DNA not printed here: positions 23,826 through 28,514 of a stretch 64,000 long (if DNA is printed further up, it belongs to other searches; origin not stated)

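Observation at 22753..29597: Translationally coupled FecR-like / giant signal-less repeat protein / small OM beta-barrel operon: candidate undescribed surface or export system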

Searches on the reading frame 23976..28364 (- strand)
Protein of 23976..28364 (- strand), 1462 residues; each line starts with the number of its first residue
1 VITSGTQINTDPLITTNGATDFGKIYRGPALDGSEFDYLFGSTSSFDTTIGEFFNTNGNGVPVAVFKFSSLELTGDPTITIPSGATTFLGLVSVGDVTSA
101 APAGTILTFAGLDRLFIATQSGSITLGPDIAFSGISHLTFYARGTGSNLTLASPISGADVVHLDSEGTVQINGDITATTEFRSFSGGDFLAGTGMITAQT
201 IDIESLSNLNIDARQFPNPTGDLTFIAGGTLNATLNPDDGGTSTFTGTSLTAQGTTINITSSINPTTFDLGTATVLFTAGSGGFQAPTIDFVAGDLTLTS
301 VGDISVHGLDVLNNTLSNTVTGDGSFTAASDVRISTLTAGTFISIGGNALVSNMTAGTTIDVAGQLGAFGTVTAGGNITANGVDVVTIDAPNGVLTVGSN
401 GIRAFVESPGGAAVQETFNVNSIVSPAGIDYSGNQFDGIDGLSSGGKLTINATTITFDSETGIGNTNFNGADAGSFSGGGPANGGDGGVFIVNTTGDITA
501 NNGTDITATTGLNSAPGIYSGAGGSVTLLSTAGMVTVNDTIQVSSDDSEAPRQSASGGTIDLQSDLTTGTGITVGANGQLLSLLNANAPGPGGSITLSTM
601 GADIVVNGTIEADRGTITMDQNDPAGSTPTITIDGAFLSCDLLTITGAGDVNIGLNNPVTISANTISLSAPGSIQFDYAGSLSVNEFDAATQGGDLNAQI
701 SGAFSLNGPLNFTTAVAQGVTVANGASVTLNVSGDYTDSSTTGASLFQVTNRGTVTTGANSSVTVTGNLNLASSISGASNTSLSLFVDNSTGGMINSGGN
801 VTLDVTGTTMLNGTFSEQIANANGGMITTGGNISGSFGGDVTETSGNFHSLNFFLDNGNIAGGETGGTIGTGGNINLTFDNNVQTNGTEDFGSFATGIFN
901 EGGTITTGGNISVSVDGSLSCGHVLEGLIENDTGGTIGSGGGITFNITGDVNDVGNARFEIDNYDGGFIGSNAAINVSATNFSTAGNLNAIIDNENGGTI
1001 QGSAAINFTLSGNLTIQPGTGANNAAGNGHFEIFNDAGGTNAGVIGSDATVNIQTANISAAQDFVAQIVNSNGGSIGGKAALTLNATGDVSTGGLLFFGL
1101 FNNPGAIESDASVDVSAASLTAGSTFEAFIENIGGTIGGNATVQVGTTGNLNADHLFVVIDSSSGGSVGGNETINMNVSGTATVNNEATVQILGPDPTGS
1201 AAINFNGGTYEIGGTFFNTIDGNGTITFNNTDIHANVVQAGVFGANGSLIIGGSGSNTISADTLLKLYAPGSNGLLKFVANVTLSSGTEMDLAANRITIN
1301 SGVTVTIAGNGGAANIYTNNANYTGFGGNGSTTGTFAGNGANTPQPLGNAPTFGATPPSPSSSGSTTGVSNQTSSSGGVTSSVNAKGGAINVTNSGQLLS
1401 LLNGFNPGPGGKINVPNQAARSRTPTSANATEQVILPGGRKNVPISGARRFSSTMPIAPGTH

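Call 4: search_protein_families(library=pfam, proteins=[window:23976-28364:-], max_evalue=1)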
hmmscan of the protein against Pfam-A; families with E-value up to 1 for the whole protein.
window:23976-28364:- (1462 aa): 0 families

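Call 5: search_protein_families(library=ncbifam, proteins=[window:23976-28364:-], max_evalue=1)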
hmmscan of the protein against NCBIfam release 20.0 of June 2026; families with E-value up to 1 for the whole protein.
window:23976-28364:- (1462 aa): 0 families

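Call 9: find_homologous_proteins(query=window:23976-28364:-)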
Query window:23976-28364:- (1462 aa): 135 proteins with E <= 0.001 among 8000 candidates; the best 120 are listed.
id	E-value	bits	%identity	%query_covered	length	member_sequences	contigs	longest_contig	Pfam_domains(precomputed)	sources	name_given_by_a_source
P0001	0.0e+0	3003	100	100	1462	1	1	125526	-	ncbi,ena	-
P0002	0.0e+0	1598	61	100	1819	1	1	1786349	PF04773.19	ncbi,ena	-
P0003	0.0e+0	1449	56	100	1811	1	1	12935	PF04773.19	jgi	jgi:hypothetical protein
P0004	0.0e+0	1369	54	99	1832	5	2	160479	PF04773.19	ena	-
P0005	0.0e+0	1367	74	45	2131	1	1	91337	PF04773.19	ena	-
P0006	0.0e+0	1366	74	45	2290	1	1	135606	PF04773.19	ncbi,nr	ncbi:MAG TPA: FecR domain-containing protein [Chthoniobacterales bacterium]|nr:FecR domain-containin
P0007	0.0e+0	1275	47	97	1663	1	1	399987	PF04773.19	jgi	jgi:hypothetical protein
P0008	0.0e+0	1205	55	68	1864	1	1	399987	PF04773.19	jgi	jgi:hypothetical protein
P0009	0.0e+0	1136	45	83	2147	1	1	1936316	PF04773.19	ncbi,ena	-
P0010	0.0e+0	1099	46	97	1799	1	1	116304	PF04773.19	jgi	jgi:hypothetical protein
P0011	0.0e+0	1078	54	68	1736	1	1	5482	PF04773.19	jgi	jgi:hypothetical protein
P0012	9.7e-292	989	56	54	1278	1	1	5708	PF04773.19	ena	-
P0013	1.3e-289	982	62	46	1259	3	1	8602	PF04773.19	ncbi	-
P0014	4.9e-287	974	57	48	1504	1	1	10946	PF04773.19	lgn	-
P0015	2.7e-283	961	56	54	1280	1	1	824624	PF04773.19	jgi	jgi:hypothetical protein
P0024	5.0e-220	752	58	46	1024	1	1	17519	PF04773.19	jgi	jgi:hypothetical protein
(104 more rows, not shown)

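Call 10: search_solved_structures(query=window:23976-28364:-, max_evalue=1)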
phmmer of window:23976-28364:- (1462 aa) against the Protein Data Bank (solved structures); distinct sequences matched with E-value up to 1: 1.
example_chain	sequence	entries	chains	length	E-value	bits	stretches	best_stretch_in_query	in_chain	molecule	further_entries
31ox_2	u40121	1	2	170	0.29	11.9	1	805-894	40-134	Acetyl-CoA decarbonylase/synthase complex subunit epsilon 2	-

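Call 15: find_encoding_contigs(protein=P0002, flank=8000, max_places=3)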
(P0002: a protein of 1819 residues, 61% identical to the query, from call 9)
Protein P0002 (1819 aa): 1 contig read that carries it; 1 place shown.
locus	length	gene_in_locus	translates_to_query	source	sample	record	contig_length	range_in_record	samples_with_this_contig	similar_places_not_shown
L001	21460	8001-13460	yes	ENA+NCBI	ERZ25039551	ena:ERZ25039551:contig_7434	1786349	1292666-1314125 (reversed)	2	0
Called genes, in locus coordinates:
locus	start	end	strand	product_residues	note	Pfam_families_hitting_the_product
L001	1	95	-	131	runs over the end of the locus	PF00164:Ribosom_S12_S23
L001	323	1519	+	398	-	PF01702:TGT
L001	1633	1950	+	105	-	PF02699:YajC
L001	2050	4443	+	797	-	PF07549:Sec_GG (faint), PF21760:SecD_1st, PF22599:SecDF_P1_head, PF02355:SecD_SecF_C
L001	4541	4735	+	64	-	PF01165:Ribosomal_S21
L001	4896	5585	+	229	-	PF00535:Glycos_transf_2, PF10111:Glyco_tranf_2_2, PF13641:Glyco_tranf_2_3 (weak)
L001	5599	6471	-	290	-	-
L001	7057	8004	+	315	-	PF04773:FecR (weak)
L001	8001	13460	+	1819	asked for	PF04773:FecR (weak)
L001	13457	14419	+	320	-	-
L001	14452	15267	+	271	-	PF04773:FecR (weak)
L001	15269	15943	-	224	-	PF13414:TPR_11 (weak), PF01476:LysM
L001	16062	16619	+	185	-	-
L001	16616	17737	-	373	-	PF00899:ThiF, PF00581:Rhodanese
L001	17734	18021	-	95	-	-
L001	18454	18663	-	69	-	PF01632:Ribosomal_L35p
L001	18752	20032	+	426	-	PF07992:Pyr_redox_2, PF00070:Pyr_redox (weak), PF22366:NDH2_C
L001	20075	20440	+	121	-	PF05635:23S_rRNA_IVP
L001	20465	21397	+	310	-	PF02558:ApbA, PF08546:ApbA_C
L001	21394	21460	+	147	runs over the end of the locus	PF02130:YbeY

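Call 16: find_encoding_contigs(protein=P0007, flank=10000, max_places=3)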
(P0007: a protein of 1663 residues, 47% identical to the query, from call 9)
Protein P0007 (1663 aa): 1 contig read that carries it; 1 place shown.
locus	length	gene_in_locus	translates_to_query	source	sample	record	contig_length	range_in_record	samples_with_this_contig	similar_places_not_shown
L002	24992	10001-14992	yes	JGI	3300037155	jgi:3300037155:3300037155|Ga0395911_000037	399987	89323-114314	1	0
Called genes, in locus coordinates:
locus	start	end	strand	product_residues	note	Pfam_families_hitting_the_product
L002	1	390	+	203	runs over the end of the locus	PF01121:CoaE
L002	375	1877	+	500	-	PF07497:Rho_RNA_bind, PF00006:ATP-synt_ab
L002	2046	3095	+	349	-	PF01612:DNA_pol_A_exo1, PF00570:HRDC (weak)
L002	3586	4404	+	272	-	PF04773:FecR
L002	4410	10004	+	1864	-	PF04773:FecR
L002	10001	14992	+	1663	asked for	PF04773:FecR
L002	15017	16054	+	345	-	-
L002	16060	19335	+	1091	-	PF04773:FecR, PF03961:FapA (weak)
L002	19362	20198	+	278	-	PF04773:FecR (weak)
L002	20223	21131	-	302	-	PF00753:Lactamase_B, PF12706:Lactamase_B_2 (faint)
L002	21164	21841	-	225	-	PF13432:TPR_16 (weak), PF13414:TPR_11 (weak), PF01476:LysM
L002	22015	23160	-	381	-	PF00899:ThiF, PF00581:Rhodanese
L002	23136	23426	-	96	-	-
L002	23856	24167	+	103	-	-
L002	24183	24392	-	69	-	PF01632:Ribosomal_L35p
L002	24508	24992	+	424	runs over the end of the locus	PF07992:Pyr_redox_2, PF13450:NAD_binding_8 (faint), PF00070:Pyr_redox, PF22366:NDH2_C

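Call 34: find_encoding_contigs(protein=P0001, flank=10000, max_places=2)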
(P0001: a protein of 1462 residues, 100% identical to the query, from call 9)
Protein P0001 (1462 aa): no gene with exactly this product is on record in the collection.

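Call 39: search_solved_structures(query=A2, max_evalue=1)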
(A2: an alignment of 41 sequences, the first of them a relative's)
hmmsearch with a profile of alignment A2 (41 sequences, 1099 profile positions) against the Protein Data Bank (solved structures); distinct sequences matched with E-value up to 1: 2.
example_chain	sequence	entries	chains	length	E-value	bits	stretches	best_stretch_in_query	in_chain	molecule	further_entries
3jx8_A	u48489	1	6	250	0.017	16.4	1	534-658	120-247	Putative lipoprotein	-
3vnn_A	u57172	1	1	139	0.57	11.4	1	169-207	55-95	DNA ligase 4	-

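Call 46: search_protein_families(library=pfam, proteins=[L001:7057-8004:+, L001:14452-15267:+, P0024], max_evalue=0.01)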
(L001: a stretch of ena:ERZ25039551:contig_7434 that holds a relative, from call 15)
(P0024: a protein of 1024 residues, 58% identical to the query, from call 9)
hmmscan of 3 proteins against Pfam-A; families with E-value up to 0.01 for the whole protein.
L001:7057-8004:+ (315 aa): 1 family
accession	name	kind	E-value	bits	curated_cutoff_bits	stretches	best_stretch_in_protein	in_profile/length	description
PF04773.18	FecR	-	3.8e-06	27.7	24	1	106-192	2-96/97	FecR protein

L001:14452-15267:+ (271 aa): 1 family
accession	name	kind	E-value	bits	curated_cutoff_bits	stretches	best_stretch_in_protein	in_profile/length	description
PF04773.18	FecR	-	5.4e-07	30.4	24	1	68-136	3-76/97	FecR protein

P0024 (1024 aa): 2 families
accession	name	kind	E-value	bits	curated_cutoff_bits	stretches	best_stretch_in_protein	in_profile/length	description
PF04773.18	FecR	-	4.3e-09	37.1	24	1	73-157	3-94/97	FecR protein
PF03961.19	FapA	-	0.0032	17.6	31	1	584-650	15-83/272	Flagellar Assembly Protein A beta solenoid domain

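Call 50: predict_structure(alignment_id=A2)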
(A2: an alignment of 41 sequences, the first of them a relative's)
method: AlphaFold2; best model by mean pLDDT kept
length: 1024 residues; sequences in the alignment: 41
mean_pLDDT: 87.0   pTM: 0.68
mean pLDDT of the five models: 87.0, 86.9, 85.7, 85.3, 84.7
residues with pLDDT >= 90: 615; 70-90: 307; 50-70: 41; < 50: 61
segments of 3 or more residues with pLDDT < 50: 1-12, 14-16, 20-34, 228-257
pLDDT, mean of each block of 10 residues (from residue 1): 43 48 39 57 84 73 82 81 77 85 81 85 76 80 82 89 78 89 78 87 82 84 66 36 27 44 87 92 91 89 87 90 69 90 95 88 96 93 94 96 95 94 93 96 95 94 94 97 90 96 93 95 96 92 98 89 95 90 92 97 97 96 98 96 98 96 97 78 96 96 73 96 96 93 74 95 96 93 80 97 96 80 95 96 95 88 92 95 95 95 96 96 96 95 97 90 98 94 96 92 94 95 85
secondary structure, 60 per line:
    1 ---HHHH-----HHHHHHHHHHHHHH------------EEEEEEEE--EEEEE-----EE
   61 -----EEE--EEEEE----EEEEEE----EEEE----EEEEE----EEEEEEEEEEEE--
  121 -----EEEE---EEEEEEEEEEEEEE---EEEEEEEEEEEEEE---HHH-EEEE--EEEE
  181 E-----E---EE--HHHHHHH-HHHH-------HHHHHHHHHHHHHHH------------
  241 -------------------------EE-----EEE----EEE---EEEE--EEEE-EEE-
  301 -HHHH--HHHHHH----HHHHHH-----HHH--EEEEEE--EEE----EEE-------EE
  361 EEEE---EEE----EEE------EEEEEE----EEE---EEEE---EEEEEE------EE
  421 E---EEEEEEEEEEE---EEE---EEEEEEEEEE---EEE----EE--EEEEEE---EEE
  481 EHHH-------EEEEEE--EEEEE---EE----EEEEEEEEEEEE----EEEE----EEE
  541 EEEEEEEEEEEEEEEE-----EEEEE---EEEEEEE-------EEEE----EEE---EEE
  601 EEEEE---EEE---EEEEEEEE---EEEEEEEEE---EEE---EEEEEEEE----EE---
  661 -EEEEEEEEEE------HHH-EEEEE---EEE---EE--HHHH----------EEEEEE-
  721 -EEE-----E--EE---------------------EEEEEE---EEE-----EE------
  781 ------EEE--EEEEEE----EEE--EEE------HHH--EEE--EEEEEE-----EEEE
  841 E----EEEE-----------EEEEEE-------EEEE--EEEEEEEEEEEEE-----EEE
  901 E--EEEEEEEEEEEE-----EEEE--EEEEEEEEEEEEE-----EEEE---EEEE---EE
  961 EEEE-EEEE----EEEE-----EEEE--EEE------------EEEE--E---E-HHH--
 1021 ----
elements in order (helices of 4 or more, strands of 3 or more residues): H4-7 H13-26 E39-46 E49-53 E66-68 E71-75 E80-85 E90-93 E98-102 E107-118 E126-129 E133-146 E150-163 E171-174 E177-181 H195-201 H203-206 H214-228 E273-275 E280-282 E286-289 E292-295 E297-299 H302-305 H308-313 H318-323 E334-339 E342-344 E349-351 E359-364 E368-370 E375-377 E384-389 E394-396 E400-403 E407-412 E419-421 E425-435 E439-441 E445-454 E458-460 E469-474 E478-481 E492-497 E500-504 E514-525 E530-533 E538-556 E562-566 E570-576 E584-587 E592-594 E598-605 E609-611 E615-622 E626-634 E638-640 E644-651 E662-671 E682-686 E690-692 H700-703 E714-719 E722-724 E756-761 E765-767 E787-789 E792-797 E802-804 E807-809 E821-823 E826-831 E837-841 E846-849 E861-866 E874-877 E880-892 E898-901 E904-915 E921-924 E927-939 E945-948 E952-955 E959-964 E966-969 E974-977 E983-986 E989-991 E1004-1007
